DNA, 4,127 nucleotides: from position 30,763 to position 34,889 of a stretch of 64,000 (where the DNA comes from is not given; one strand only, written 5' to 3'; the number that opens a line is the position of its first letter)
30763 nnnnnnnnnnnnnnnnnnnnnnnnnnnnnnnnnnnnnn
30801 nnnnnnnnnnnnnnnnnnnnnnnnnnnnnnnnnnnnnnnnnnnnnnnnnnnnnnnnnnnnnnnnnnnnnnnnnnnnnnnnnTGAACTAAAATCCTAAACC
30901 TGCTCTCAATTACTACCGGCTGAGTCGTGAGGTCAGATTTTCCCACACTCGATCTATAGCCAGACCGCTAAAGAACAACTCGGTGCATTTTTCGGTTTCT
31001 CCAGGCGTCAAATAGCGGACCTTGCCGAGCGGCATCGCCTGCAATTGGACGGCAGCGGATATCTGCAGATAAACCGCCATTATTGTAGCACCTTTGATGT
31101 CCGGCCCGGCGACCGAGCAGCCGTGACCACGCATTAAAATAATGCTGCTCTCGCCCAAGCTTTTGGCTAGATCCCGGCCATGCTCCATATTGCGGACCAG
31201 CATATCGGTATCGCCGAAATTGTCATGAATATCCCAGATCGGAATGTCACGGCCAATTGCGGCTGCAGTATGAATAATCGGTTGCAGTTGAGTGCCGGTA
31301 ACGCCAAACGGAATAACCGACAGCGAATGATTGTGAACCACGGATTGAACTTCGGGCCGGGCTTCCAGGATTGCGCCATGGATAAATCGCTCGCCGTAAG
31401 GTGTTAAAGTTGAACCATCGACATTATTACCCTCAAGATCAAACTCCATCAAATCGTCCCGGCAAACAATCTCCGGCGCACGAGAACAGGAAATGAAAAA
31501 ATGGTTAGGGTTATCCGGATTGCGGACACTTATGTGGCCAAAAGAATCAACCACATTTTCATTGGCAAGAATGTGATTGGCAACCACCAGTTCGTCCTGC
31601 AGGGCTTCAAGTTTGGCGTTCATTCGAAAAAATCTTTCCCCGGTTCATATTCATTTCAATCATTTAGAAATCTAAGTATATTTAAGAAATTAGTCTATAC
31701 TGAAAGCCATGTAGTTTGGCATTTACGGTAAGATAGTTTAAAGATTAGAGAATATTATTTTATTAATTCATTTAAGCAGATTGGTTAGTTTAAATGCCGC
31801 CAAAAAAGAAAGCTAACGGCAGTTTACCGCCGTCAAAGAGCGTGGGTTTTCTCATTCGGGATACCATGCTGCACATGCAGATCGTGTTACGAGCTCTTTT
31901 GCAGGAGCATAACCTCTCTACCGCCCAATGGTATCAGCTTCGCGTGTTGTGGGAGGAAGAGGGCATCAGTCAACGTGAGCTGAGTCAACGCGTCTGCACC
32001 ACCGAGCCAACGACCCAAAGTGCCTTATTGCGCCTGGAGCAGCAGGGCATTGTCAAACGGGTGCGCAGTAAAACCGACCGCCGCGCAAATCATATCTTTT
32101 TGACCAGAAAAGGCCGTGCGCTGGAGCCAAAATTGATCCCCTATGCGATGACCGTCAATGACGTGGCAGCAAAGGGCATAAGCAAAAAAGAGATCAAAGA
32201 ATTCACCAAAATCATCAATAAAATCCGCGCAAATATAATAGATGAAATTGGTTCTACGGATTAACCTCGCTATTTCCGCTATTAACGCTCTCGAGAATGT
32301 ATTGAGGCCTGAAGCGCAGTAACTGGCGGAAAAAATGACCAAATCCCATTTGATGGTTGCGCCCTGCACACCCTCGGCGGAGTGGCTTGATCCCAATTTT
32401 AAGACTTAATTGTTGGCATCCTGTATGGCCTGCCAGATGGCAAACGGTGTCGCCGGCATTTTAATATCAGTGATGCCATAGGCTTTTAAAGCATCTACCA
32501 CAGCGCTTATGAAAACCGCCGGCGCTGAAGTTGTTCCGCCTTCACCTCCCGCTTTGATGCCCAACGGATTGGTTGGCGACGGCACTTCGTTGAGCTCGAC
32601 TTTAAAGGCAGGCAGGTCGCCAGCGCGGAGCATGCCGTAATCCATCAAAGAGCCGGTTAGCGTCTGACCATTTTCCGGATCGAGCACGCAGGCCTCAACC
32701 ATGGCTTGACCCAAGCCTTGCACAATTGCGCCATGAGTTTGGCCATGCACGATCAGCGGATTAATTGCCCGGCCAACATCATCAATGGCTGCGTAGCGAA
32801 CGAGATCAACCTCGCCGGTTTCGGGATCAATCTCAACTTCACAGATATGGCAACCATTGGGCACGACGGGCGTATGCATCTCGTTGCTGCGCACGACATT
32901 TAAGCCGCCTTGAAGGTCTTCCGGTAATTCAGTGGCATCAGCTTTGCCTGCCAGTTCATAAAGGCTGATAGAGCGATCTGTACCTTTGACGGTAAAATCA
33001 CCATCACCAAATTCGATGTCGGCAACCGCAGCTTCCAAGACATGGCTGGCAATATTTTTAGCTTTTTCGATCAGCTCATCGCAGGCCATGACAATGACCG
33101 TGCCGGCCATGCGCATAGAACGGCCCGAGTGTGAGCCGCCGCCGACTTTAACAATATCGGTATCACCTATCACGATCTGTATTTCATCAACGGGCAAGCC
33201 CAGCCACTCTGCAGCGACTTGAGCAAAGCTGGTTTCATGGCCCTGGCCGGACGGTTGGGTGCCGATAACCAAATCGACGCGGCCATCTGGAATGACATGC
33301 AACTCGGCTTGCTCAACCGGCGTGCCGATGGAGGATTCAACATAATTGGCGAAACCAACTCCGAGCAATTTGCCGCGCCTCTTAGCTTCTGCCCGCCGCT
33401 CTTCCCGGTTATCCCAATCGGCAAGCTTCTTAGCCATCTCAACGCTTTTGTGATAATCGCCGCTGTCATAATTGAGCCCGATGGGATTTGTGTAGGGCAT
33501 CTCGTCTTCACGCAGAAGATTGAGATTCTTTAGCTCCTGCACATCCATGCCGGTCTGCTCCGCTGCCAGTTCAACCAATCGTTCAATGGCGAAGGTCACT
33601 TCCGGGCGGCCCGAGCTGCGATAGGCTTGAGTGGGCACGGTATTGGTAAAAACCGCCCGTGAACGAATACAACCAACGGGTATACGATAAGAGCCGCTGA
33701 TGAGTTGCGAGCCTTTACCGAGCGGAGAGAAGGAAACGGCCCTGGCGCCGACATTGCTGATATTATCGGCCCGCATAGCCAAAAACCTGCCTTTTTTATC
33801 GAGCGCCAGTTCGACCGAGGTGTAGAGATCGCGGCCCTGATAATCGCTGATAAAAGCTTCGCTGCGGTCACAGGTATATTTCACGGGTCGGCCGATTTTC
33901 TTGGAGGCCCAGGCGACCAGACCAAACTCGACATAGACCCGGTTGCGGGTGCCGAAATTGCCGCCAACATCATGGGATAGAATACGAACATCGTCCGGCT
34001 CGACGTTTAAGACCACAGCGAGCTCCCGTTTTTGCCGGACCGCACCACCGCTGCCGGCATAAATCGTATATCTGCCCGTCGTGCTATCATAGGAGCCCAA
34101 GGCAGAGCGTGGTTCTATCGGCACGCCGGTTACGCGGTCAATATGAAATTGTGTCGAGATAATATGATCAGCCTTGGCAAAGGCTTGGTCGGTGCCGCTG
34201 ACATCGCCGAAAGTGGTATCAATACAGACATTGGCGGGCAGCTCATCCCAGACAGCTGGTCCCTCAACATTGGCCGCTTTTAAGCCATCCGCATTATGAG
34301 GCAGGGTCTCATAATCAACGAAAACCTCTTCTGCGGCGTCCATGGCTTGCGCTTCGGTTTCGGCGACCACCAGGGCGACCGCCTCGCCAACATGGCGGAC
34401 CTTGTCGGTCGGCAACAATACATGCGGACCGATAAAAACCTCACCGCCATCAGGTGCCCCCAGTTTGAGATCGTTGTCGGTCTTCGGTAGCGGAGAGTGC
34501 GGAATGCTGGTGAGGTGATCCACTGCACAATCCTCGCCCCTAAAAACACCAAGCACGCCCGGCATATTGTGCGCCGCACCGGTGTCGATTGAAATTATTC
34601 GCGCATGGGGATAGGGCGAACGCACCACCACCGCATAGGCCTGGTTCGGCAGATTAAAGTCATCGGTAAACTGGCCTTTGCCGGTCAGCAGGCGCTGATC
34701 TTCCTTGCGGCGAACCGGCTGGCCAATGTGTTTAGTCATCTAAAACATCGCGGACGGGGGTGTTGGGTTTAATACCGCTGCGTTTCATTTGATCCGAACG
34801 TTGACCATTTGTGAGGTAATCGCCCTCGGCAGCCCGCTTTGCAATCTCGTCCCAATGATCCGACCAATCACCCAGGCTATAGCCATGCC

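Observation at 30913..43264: Multi-decarboxylase catabolic system: two UbiDs, HMPD-decarboxylase-like aldolase, TPP enzyme, Mo-hydroxylase, TTT importer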

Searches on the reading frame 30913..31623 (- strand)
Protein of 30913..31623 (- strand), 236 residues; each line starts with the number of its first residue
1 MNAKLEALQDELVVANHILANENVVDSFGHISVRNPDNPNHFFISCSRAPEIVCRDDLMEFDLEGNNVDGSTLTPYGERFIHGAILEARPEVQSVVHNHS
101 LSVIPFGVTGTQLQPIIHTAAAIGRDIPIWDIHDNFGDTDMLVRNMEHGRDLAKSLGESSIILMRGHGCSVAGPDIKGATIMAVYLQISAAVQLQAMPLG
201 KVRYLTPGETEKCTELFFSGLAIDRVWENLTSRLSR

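Call 3: search_protein_families(library=pfam, proteins=[window:30913-31623:-])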
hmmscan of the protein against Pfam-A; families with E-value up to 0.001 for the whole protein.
window:30913-31623:- (236 aa): 1 family
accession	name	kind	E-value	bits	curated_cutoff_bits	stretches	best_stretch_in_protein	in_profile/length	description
PF00596.27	Aldolase_II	-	2.4e-26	93.2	22.2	1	11-194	2-183/183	Class II Aldolase and Adducin N-terminal domain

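Call 7: search_protein_families(library=ncbifam, proteins=[window:30913-31623:-], max_evalue=0.00001)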
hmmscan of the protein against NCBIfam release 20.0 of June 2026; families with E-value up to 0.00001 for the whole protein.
window:30913-31623:- (236 aa): 18 families
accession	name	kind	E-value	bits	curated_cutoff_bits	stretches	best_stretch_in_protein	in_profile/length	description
NF004855.0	PRK06208.1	subfamily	3.1e-23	82.4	255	1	11-212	46-243/274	class II aldolase/adducin family protein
NF053537.1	DhpthDcsPhtC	equivalog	7.4e-21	74.6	200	1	14-229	6-226/232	3,4-dihydroxyphthalate decarboxylase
NF005451.0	PRK07044.1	subfamily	4.7e-18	65.2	207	1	17-235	31-248/256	aldolase II superfamily protein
NF005186.0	PRK06661.1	equivalog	4e-17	62.7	339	1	8-209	6-202/235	hypothetical protein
NF005123.0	PRK06557.1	subfamily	4.2e-16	59.3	251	1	3-213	7-212/223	L-ribulose-5-phosphate 4-epimerase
NF053831.1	RU1PAldHalo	equivalog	3.1e-15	56.2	300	1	29-217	25-203/208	ribulose-1-phosphate aldolase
NF005484.0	PRK07090.1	equivalog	4.6e-15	55.6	261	1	10-207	33-224/260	aldolase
NF005068.0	PRK06486.1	equivalog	4.8e-11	42.4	269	1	29-201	49-217/262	aldolase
NF040649.1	FucA_Meth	equivalog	3.7e-09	36.8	250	1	17-183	12-163/179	L-fuculose phosphate aldolase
NF005302.0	PRK06833.1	equivalog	1.7e-08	34.2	264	1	54-217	53-207/214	L-fuculose-phosphate aldolase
TIGR03328.1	salvage_mtnB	equivalog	1.8e-08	34.1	137.05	1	27-182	17-177/194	methylthioribulose 1-phosphate dehydratase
NF006672.0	PRK09220.1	equivalog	3.2e-08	33.2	226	1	5-147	8-157/209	methylthioribulose 1-phosphate dehydratase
NF006047.0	PRK08193.1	subfamily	1.7e-07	31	257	1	5-196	2-199/231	L-ribulose-5-phosphate 4-epimerase AraD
NF005984.0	PRK08087.1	subfamily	2.5e-07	30.7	264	1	53-199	50-187/215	L-fuculose-phosphate aldolase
NF006413.0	PRK08660.1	equivalog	8.9e-07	28.9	203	1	19-193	13-174/184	aldolase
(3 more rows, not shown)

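Call 24: search_solved_structures(query=window:30913-31623:-, max_evalue=0.001, show_alignments=2)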
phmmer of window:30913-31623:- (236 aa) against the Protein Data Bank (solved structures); distinct sequences matched with E-value up to 0.001: 29.
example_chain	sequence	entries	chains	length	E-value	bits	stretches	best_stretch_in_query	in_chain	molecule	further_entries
2z7b_A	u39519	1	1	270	2.8e-49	170.8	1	9-234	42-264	Mlr6791 protein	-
4xxf_A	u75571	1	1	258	1.2e-15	60.8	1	7-201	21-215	Fuculose-1-phosphate aldolase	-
8iqa_A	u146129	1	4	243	5.2e-11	45.6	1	16-198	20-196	Aldolase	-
9ryg_A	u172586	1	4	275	6e-11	45.4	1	29-212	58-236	Decarboxylase NovR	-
8il8_A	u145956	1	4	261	6.5e-11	45.3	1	15-198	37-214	Aldolase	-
8ix6_A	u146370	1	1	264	9.7e-11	44.7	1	14-202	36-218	Aldolase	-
3ocr_A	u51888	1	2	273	1.7e-10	43.9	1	27-207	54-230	Class II aldolase/adducin domain protein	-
9m0a_B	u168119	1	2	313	3e-10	43.1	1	28-196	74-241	TqaM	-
9m09_A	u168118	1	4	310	3e-10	43.1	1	28-196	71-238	TqaM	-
8iah_3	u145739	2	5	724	2.7e-07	33.4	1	30-205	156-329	Beta-adducin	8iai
8iah_0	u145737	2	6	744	2.9e-06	30.1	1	28-197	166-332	Adducin 1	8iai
7x78_A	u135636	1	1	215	2.2e-05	27.2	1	51-195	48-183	L-fuculose phosphate aldolase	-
1dzx_P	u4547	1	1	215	0.00012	24.7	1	53-210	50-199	L-fuculose phosphate aldolase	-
1e4c_P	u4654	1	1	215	0.00015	24.5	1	53-197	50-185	L-FUCULOSE 1-PHOSPHATE ALDOLASE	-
9n43_A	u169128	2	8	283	0.00015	24.4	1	28-195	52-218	Class II aldolase/adducin N-terminal domain-containing protein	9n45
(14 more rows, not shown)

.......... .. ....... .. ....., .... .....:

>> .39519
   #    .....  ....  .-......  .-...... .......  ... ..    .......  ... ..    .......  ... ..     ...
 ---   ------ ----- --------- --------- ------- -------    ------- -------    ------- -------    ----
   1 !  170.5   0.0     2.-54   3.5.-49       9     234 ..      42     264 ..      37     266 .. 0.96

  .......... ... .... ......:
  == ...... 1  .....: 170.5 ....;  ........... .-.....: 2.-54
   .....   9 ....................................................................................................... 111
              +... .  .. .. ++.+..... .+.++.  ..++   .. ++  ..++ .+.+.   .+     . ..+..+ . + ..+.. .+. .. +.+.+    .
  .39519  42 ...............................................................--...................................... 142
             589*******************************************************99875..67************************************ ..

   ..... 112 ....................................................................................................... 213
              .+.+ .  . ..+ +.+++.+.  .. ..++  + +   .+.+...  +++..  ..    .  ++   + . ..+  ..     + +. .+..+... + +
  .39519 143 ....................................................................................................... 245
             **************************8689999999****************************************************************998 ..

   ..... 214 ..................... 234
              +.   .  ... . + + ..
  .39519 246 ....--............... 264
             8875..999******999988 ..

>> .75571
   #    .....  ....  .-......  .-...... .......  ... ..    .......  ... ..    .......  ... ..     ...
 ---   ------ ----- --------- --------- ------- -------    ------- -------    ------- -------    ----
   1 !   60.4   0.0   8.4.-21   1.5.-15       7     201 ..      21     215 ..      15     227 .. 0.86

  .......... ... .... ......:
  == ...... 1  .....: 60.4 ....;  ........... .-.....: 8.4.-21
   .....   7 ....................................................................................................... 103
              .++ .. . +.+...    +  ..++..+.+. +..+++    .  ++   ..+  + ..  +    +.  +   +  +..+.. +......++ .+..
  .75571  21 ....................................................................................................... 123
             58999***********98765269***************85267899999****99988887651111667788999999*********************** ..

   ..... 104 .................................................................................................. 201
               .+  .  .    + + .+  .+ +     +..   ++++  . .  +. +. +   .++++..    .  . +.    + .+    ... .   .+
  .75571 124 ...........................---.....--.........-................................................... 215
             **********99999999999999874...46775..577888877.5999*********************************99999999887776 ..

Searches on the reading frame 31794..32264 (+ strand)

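Call 3: search_protein_families(library=pfam, proteins=[window:31794-32264:+])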
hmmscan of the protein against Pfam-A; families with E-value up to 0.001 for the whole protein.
window:31794-32264:+ (156 aa): 6 families
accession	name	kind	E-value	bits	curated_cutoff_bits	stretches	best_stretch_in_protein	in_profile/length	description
PF01047.28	MarR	-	2.6e-11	43.6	24.6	1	41-97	1-57/59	MarR family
PF12802.13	MarR_2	-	3.3e-10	40.4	27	1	39-98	1-61/61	MarR family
PF22381.2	Staph_reg_Sar_Rot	-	2.1e-08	34.6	27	1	35-109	6-80/85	Transcriptional regulator SarA/Rot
PF13412.12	HTH_24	-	1.6e-06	28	21.9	1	49-88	9-48/48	Winged helix-turn-helix DNA-binding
PF13463.12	HTH_27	-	0.00073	20.2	22.2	0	45-107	5-68/68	Winged helix DNA-binding domain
PF03965.22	Penicillinase_R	-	0.00094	20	22.6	0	41-93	1-57/115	Penicillinase repressor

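Call 7: search_protein_families(library=ncbifam, proteins=[window:31794-32264:+], max_evalue=0.00001)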
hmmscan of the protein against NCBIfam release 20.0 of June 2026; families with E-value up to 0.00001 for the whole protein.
window:31794-32264:+ (156 aa): 8 families
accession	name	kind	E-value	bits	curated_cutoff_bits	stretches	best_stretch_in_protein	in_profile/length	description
TIGR04472.1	reg_rSAM_mob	hypoth_equivalog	5.6e-17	62.1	240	1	35-149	20-137/141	radical SAM mobile pair system MarR family transcriptional regulator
NF052638.1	TransRegOhrRVib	equivalog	1.9e-15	56.8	200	1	31-144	25-136/141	transcriptional regulator OhrR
TIGR02337.1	HpaR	equivalog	2.2e-15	56.7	121.2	1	31-143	16-128/130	homoprotocatechuate degradation operon regulator HpaR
NF045593.1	bilirub_TF_BilQ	equivalog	8.4e-11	41.7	125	1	31-145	18-132/135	bilirubin utilization transcriptional regulator BilQ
NF002926.0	PRK03573.1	equivalog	1e-10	41.7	120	1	36-150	24-139/144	transcriptional regulator SlyA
NF053777.1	Saro0803TransReg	equivalog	2.1e-09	37.2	200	1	17-144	11-138/140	Saro_0803 family transcriptional regulator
NF050133.1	TransRegFabT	equivalog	6.3e-09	36.2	200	1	49-145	35-131/138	fatty acid biosynthesis transcriptional regulator FabT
NF008122.0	PRK10870.1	equivalog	1.7e-06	27.9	157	1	54-147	68-161/176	transcriptional repressor MprA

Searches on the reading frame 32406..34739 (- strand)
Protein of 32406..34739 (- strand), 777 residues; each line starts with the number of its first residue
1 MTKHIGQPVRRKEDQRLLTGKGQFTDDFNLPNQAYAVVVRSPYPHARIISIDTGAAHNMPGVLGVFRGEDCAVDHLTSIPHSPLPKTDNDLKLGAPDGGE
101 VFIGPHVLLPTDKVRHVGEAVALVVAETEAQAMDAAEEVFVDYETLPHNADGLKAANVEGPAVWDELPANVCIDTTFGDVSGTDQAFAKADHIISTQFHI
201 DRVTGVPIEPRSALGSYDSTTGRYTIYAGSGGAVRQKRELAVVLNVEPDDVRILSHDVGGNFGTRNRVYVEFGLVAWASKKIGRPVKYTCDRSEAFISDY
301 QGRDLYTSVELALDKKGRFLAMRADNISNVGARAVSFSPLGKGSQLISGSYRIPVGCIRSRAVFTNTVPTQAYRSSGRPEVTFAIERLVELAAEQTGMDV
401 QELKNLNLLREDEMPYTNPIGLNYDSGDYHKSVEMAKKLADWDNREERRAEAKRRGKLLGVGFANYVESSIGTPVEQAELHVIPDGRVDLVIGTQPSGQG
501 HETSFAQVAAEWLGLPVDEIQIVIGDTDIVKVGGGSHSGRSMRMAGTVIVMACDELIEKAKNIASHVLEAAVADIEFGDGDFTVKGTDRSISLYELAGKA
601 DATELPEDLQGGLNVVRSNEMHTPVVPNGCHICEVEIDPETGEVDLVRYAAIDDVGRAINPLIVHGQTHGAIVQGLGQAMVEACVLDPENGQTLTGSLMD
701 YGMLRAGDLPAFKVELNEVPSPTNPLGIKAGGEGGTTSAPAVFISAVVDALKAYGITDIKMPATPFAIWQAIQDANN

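Call 3: search_protein_families(library=pfam, proteins=[window:32406-34739:-])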
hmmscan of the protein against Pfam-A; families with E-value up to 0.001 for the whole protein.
window:32406-34739:- (777 aa): 3 families
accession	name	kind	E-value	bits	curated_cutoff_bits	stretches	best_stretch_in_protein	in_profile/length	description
PF20256.3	MoCoBD_2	-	1.5e-76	258.1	27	1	436-710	2-283/283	Molybdopterin cofactor-binding domain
PF02738.23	MoCoBD_1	-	1.3e-62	211.5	27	1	165-408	3-244/244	Molybdopterin cofactor-binding domain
PF01315.27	Ald_Xan_dh_C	-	9.7e-26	90.7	31.3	1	19-147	1-110/110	Aldehyde oxidase and xanthine dehydrogenase, a/b hammerhead domain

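Call 7: search_protein_families(library=ncbifam, proteins=[window:32406-34739:-], max_evalue=0.00001)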
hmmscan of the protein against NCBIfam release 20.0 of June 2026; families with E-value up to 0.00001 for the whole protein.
window:32406-34739:- (777 aa): 13 families
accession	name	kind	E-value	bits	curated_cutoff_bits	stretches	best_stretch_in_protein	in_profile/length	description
NF041018.1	glyceraldDH_alpha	equivalog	1.9e-164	549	790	1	4-765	2-737/741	glyceraldehyde dehydrogenase subunit alpha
NF040766.1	CODH_aero_grp5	exception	2.5e-151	505.5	950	2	2-597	2-591/785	aerobic carbon-monoxide dehydrogenase large subunit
TIGR02416.1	CO_dehy_Mo_lg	equivalog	2.1e-140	469.3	991.15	1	13-771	1-770/770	aerobic carbon-monoxide dehydrogenase large subunit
NF043082.1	XdhA_XDHase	equivalog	9.7e-107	357.9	780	1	5-775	1-755/758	xanthine dehydrogenase subunit XdhA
TIGR03194.1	4hydrxCoA_A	equivalog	1.4e-105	354.4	994.55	1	18-771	10-745/746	4-hydroxybenzoyl-CoA reductase subunit alpha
NF007426.0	PRK09970.1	equivalog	1.6e-100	337.3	916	1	3-773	4-756/761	xanthine dehydrogenase molybdenum-binding subunit XdhA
NF045668.1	pterin_aldehy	equivalog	2.7e-75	254.1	1100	1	17-772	187-904/905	molybdopterin-dependent aldehyde oxidoreductase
TIGR03196.1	pucD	equivalog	3.6e-66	224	783.65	2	108-751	84-740/763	xanthine dehydrogenase subunit D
TIGR03311.1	Se_dep_XDH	equivalog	3e-61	207.5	830.45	2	4-569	161-687/848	selenium-dependent xanthine dehydrogenase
TIGR03313.1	Se_sel_red_Mo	hypoth_equivalog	6.6e-61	206.1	1101.9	2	176-751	357-931/951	molybdopterin-dependent oxidoreductase Mo/Fe-S-binding subunit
NF041671.1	peri_hyde_PaoC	equivalog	7.1e-61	206.5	1180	1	107-750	98-712/735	aldehyde oxidoreductase molybdenum-binding subunit PaoC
TIGR02965.1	xanthine_xdhB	equivalog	3.7e-57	194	849.5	1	10-774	6-756/758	xanthine dehydrogenase molybdopterin binding subunit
TIGR02969.1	mam_aldehyde_ox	subfamily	1.7e-36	125.2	1912.3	1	4-751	575-1279/1330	aldehyde oxidase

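Call 35: search_solved_structures(query=window:32406-34739:-, max_evalue=1e-20, show_alignments=1)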
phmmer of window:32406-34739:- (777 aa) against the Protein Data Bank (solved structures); distinct sequences matched with E-value up to 1e-20: 41.
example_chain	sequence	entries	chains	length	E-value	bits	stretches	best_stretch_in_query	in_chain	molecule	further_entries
8uem_A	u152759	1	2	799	2e-138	466.2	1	9-773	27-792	Carbon monoxide dehydrogenase (Large chain), CoxL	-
7dqx_A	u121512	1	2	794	1.1e-118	401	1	5-776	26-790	6-hydroxypseudooxynicotine dehydrogenase complex subunit gamma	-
1ffu_B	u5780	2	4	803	6.1e-108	365.5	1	8-776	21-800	CUTL, MOLYBDOPROTEIN OF CARBON MONOXIDE DEHYDROGENASE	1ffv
1t3q_B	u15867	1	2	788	6.8e-107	362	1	3-774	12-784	quinoline 2-oxidoreductase large subunit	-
4zoh_A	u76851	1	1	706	9.5e-107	361.5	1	99-753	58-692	Putative oxidoreductase molybdopterin-binding subunit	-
1n5w_B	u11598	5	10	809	6e-102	345.7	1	6-771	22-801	Carbon monoxide dehydrogenase large chain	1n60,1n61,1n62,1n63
1zxi_B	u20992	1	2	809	8.2e-102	345.2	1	6-771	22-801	Carbon monoxide dehydrogenase large chain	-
1rm6_A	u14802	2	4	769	1e-67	232.4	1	17-770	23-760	4-hydroxybenzoyl-CoA reductase alpha subunit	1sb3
1sij_A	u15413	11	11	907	3.3e-45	158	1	35-560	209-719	Aldehyde oxidoreductase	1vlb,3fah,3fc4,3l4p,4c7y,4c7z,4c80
5y6q_C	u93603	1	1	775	6.5e-43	150.5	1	18-750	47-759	Aldehyde oxidase large subunit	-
1dgj_A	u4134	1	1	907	1.1e-38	136.5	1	16-561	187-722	ALDEHYDE OXIDOREDUCTASE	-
5g5g_C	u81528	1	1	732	1.8e-37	132.4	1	3-751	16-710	PUTATIVE XANTHINE DEHYDROGENASE YAGS FAD-BINDING SUBUNIT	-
5g5h_C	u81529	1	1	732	2e-37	132.3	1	3-751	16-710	Aldehyde oxidoreductase molybdenum-binding subunit PaoC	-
2ckj_A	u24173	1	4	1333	1.9e-34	122.4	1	108-559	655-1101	XANTHINE OXIDOREDUCTASE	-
3sr6_C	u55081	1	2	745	2.5e-34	122.1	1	17-753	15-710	Xanthine dehydrogenase/oxidase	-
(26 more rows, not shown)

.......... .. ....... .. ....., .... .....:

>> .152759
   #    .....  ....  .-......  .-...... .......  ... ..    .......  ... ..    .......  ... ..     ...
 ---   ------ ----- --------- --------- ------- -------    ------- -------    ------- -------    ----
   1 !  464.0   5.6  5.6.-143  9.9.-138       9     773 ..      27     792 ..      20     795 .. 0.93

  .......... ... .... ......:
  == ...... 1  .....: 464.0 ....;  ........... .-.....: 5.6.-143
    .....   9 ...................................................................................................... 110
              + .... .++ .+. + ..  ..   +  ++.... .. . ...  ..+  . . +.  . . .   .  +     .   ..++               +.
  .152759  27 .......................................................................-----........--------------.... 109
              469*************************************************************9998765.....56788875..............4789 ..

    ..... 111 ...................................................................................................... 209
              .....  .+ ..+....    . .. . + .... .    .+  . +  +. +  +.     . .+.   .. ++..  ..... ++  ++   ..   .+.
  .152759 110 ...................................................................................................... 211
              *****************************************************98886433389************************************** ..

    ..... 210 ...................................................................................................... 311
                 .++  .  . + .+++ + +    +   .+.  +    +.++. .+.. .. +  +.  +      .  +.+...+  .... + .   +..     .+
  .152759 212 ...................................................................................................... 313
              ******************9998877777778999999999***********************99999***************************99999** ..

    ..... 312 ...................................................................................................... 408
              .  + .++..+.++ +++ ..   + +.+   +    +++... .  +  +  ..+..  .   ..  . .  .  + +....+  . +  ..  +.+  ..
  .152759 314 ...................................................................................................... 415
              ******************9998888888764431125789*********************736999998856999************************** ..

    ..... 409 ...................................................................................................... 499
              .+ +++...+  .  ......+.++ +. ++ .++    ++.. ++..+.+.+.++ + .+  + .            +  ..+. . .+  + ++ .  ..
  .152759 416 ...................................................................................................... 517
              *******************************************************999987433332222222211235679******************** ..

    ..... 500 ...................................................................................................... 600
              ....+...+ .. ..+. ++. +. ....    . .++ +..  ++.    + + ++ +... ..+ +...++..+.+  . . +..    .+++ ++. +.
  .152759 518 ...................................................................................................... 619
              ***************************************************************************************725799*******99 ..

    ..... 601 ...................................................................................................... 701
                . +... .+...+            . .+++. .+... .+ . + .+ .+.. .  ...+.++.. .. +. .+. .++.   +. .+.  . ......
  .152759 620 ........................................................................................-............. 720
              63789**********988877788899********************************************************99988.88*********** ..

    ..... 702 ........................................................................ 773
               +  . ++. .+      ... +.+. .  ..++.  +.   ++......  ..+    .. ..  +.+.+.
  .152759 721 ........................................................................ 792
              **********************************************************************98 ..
